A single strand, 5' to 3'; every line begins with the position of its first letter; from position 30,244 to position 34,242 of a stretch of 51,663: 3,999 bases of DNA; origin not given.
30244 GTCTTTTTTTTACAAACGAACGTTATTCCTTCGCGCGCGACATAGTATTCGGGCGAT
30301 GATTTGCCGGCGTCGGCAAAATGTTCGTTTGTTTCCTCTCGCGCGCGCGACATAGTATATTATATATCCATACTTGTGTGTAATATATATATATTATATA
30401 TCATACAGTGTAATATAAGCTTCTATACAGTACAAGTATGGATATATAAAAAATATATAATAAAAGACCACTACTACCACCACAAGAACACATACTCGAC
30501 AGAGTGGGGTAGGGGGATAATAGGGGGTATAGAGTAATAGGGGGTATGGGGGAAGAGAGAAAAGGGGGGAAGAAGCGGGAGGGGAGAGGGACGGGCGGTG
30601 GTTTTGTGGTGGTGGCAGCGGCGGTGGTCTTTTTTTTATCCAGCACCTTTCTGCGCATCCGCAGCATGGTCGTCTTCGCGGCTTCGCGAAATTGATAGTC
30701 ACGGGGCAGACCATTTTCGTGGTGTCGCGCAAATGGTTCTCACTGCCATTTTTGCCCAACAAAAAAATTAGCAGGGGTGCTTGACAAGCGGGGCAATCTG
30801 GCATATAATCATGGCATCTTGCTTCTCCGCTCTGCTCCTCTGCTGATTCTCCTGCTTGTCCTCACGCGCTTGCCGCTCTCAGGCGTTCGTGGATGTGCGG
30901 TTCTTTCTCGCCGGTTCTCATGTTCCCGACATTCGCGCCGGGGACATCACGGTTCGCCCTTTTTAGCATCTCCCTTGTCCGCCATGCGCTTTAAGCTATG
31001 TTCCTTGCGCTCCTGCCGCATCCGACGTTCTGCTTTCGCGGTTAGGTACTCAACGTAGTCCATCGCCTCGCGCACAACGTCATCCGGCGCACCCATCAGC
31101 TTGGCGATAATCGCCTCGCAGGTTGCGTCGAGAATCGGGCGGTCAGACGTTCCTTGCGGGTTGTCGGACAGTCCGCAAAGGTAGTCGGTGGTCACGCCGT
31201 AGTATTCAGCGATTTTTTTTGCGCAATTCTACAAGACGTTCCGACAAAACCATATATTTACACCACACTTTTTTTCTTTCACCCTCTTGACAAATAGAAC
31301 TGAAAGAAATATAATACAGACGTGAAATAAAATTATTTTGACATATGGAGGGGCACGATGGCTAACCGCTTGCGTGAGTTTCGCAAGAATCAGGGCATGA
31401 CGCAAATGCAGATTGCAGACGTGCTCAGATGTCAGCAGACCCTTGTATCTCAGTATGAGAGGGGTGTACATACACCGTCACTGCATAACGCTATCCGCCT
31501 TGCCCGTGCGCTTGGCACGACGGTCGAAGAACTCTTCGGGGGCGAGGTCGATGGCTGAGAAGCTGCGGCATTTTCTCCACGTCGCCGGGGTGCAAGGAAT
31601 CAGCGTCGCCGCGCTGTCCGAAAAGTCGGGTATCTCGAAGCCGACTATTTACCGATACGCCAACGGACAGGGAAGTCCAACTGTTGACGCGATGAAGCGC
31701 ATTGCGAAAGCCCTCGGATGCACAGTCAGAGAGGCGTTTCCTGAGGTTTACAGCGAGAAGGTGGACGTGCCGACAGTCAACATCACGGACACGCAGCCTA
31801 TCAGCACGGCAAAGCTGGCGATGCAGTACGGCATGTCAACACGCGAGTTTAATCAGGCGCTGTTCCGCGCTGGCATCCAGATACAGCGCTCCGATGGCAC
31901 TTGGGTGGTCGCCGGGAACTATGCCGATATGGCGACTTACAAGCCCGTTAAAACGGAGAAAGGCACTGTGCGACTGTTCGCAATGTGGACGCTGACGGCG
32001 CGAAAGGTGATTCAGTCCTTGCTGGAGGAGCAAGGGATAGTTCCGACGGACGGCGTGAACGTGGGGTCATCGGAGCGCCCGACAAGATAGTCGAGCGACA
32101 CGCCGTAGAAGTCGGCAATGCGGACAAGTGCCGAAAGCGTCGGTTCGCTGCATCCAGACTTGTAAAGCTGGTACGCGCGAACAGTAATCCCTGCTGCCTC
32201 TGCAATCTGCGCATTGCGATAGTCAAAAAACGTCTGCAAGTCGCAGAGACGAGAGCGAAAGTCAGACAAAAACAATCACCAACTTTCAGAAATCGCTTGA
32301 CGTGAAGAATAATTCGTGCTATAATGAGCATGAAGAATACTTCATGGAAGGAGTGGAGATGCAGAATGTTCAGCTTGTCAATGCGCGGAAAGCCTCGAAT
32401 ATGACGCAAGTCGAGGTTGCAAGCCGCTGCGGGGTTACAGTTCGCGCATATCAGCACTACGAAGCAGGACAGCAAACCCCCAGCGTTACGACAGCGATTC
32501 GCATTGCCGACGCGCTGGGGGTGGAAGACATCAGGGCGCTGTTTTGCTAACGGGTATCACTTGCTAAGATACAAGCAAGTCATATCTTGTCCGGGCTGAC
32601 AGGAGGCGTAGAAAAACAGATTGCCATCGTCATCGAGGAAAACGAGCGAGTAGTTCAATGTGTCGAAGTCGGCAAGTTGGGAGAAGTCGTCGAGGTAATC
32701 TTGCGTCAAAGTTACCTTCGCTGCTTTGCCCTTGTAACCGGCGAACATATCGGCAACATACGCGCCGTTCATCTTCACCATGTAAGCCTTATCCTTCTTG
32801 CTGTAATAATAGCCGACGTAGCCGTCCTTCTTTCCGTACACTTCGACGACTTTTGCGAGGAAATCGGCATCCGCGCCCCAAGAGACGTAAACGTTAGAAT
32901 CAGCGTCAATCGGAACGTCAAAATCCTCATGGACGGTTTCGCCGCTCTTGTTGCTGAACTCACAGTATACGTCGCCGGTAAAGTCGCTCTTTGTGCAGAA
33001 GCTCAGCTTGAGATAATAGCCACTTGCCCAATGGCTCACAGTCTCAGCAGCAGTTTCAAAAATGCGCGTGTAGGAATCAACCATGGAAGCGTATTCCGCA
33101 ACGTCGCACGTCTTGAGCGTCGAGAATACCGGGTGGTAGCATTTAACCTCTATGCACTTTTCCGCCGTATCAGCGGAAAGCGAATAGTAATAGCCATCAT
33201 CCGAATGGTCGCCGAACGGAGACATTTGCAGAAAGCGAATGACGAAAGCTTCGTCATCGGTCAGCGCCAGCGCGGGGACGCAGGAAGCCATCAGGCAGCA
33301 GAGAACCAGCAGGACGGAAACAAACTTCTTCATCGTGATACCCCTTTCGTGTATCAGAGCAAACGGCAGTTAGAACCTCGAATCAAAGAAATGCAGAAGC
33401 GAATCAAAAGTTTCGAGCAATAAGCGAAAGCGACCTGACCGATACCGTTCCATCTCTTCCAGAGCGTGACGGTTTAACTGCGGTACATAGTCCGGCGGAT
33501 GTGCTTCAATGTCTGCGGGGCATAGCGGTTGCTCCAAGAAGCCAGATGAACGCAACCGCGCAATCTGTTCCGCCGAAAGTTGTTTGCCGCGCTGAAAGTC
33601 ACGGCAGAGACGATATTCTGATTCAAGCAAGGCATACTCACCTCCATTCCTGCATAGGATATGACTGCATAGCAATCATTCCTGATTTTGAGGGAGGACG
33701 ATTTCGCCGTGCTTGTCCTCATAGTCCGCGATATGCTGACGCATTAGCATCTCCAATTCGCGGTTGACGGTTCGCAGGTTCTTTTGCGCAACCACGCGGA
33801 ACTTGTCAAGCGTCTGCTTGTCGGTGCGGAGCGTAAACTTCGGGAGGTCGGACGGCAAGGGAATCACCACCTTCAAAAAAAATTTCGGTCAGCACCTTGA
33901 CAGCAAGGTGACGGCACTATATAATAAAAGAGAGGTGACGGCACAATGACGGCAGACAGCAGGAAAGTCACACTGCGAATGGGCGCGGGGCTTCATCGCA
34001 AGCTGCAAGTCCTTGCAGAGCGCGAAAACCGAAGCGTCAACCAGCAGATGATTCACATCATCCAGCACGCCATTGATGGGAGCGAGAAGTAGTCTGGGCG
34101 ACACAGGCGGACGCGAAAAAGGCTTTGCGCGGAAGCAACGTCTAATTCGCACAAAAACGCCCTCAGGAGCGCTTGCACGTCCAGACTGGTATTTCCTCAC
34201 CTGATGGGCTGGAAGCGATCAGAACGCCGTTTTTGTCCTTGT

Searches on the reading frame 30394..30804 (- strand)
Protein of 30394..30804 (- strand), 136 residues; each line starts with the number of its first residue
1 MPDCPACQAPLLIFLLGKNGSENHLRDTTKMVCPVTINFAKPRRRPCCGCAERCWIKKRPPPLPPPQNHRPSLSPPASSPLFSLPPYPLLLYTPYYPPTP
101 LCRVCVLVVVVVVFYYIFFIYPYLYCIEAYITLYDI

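Call 22: search_protein_families(library=phrogs, proteins=[window:30394-30804:-], max_evalue=0.001)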
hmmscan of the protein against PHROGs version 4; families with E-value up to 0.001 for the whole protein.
window:30394-30804:- (136 aa): 0 families

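Call 55: search_protein_families(library=pfam, proteins=[window:30394-30804:-], max_evalue=0.05)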
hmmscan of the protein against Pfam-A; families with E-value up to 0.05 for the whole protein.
window:30394-30804:- (136 aa): 1 family
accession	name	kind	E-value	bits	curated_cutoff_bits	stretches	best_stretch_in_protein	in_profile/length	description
PF05605.18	zf-Di19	-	0.013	16.1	27.5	1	4-35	5-36/54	Drought induced 19 protein (Di19), zinc-binding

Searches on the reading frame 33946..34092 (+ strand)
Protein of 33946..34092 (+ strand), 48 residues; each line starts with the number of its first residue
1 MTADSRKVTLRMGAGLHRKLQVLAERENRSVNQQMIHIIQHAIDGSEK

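Call 55: search_protein_families(library=pfam, proteins=[window:33946-34092:+], max_evalue=0.05)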
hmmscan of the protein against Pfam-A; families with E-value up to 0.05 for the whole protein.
window:33946-34092:+ (48 aa): 5 families
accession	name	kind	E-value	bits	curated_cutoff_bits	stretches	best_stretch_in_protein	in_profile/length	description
PF05534.18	HicB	-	0.00044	20.5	21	1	6-33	18-45/51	HicB family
PF03869.20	Arc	-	0.00049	20.3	20.4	1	7-43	6-42/50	Arc-like DNA binding domain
PF22513.2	FitA-like_RHH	-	0.0016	18.8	27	1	16-42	12-38/39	Antitoxin FitA-like, ribbon-helix-helix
PF07878.17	RHH_5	-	0.0029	17.7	26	1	18-44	14-40/43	CopG-like RHH_1 or ribbon-helix-helix domain, RHH_5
PF11903.14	ParD_like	-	0.038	14.4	23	1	11-37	5-31/73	ParD-like antitoxin of type II bacterial toxin-antitoxin system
